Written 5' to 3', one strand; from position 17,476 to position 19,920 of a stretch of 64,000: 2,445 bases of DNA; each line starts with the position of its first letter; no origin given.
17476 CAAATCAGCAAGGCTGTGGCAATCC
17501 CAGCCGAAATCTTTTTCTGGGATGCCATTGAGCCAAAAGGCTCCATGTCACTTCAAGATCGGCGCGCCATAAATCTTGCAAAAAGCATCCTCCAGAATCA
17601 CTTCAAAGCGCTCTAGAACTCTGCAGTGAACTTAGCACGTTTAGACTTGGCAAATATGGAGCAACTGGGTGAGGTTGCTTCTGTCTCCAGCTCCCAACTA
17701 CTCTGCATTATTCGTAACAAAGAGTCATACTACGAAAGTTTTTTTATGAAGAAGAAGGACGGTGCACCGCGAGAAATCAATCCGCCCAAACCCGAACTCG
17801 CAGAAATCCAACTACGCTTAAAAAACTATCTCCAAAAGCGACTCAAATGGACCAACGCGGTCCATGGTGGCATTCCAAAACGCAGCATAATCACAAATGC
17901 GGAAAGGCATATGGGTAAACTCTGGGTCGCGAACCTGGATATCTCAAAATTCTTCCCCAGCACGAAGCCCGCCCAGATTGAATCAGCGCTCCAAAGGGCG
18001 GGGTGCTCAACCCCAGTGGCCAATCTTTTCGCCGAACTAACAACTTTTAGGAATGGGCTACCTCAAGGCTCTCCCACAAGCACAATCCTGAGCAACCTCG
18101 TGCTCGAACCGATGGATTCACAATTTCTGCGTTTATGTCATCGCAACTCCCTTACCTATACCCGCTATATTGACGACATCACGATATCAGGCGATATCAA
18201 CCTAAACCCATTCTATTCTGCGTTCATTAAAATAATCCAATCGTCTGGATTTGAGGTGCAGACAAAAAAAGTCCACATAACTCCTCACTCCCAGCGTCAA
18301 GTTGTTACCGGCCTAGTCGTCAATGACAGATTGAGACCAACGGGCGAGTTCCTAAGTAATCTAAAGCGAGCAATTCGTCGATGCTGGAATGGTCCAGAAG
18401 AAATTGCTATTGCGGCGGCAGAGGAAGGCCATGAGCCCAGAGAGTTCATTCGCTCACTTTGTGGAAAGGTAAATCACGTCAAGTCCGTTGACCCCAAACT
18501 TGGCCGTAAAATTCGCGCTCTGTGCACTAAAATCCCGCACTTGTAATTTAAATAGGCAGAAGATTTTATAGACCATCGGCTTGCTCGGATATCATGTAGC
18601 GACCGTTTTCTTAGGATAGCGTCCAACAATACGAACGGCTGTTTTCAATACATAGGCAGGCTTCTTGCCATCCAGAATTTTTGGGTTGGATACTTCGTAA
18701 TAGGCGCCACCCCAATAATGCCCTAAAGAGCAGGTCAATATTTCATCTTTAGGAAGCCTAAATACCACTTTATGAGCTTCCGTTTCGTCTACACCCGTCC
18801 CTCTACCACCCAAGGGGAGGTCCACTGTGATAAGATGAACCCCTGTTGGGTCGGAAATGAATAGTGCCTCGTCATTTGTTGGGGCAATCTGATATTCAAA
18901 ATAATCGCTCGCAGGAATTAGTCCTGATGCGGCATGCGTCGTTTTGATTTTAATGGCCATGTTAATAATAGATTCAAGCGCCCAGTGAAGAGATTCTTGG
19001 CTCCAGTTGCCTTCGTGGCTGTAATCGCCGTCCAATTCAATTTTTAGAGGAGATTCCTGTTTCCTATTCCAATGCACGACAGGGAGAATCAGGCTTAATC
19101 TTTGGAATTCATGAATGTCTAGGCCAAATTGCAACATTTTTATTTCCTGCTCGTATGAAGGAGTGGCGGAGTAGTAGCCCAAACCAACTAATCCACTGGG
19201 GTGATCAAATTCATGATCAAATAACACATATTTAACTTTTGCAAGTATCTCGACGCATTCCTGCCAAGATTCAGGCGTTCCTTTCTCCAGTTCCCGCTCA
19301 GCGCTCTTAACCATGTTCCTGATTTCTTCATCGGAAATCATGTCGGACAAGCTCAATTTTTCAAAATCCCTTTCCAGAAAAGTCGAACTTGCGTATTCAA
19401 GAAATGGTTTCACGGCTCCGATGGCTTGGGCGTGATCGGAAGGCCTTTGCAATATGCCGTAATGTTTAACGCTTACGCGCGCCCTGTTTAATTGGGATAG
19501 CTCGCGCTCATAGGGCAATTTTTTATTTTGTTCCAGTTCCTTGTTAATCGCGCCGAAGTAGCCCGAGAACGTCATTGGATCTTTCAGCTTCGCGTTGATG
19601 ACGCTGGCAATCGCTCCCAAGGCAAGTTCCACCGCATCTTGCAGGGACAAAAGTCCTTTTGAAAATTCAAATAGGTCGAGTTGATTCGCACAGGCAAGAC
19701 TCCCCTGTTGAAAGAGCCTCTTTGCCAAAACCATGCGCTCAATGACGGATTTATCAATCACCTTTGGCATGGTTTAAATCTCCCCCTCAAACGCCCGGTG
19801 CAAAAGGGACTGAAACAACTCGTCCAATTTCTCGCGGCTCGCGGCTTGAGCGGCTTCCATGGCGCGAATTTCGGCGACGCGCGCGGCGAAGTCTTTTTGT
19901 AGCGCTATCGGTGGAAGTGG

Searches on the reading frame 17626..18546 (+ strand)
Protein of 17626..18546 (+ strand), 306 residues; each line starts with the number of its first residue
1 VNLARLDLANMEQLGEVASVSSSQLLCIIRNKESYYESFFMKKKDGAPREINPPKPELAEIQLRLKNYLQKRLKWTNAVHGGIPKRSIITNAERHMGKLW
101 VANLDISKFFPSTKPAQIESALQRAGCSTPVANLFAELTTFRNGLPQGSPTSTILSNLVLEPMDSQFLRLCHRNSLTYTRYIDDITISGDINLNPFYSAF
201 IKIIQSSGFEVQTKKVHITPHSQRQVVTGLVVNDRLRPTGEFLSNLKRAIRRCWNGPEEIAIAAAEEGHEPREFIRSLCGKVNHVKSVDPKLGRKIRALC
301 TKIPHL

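Call 5: search_protein_families(library=pfam, proteins=[window:17626-18546:+], max_evalue=0.1)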
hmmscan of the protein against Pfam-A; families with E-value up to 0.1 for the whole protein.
window:17626-18546:+ (306 aa): 1 family
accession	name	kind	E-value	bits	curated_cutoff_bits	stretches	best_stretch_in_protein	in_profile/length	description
PF00078.32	RVT_1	-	2e-17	64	29.6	1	42-222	2-195/205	Reverse transcriptase (RNA-dependent DNA polymerase)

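Call 6: search_protein_families(library=padloc, proteins=[window:17626-18546:+], max_evalue=0.1)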
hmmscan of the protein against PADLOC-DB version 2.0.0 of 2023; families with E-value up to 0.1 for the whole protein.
window:17626-18546:+ (306 aa): 85 families (the best 25 are shown)
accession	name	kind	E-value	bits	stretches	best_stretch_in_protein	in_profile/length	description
PDLC02946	RT_III-A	-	7.6e-68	227.1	1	10-297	36-321/330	-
PDLC02960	RT-Protease_XI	-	8.9e-67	224.2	1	8-292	6-304/506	single gene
PDLC02959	RT-Protease_XI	-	1.3e-66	223.6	1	8-299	8-314/510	single gene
PDLC02961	RT-TIR_XII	-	1.6e-66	223.1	1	6-305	12-329/475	single gene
PDLC02962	RT-TIR_XII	-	2.8e-66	222.3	1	6-305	12-330/478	single gene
PDLC02952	RT_VI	-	1.3e-64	216.2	1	8-294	6-277/279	-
PDLC02943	RT_III-A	-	8.7e-64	213.4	1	10-291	24-304/322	-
PDLC02942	RT_III-A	-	3.4e-63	211.8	1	10-291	44-323/341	-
PDLC02940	RT_II-A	-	9.7e-61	203.8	1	10-255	186-433/477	-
PDLC02955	RT_X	-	2e-60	202.5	1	16-237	5-226/272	-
PDLC02956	RT_XIII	-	1.3e-59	200.5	2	145-303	272-423/469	-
PDLC02967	RT-Toprim_I-C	-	8.1e-56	187.9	1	9-289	7-297/549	single gene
PDLC02968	RT-Toprim_I-C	-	3.5e-55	185.9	1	28-249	19-245/529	single gene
PDLC02965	RT-Toprim_I-C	-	3.7e-55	185.8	1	27-250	18-246/529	single gene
PDLC02945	RT_III-A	-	3.8e-55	185.4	2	144-301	201-356/362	-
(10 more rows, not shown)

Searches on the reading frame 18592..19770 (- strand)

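Call 5: search_protein_families(library=pfam, proteins=[window:18592-19770:-], max_evalue=0.1)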
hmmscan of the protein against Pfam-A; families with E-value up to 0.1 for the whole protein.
window:18592-19770:- (392 aa): 0 families

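Call 6: search_protein_families(library=padloc, proteins=[window:18592-19770:-], max_evalue=0.1)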
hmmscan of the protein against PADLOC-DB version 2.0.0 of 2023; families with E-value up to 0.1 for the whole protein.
window:18592-19770:- (392 aa): 0 families

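Call 36: search_protein_families(library=phrogs, proteins=[window:18592-19770:-], max_evalue=0.1)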
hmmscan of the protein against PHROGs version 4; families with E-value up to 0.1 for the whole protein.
window:18592-19770:- (392 aa): 1 family
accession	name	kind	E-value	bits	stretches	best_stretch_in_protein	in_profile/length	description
phrog_37995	-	unknown function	1.7e-08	35.1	1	7-161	6-152/299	-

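Call 37: search_protein_families(library=ncbifam, proteins=[window:18592-19770:-], max_evalue=0.1)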
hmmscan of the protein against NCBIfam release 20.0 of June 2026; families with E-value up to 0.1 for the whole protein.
window:18592-19770:- (392 aa): 0 families
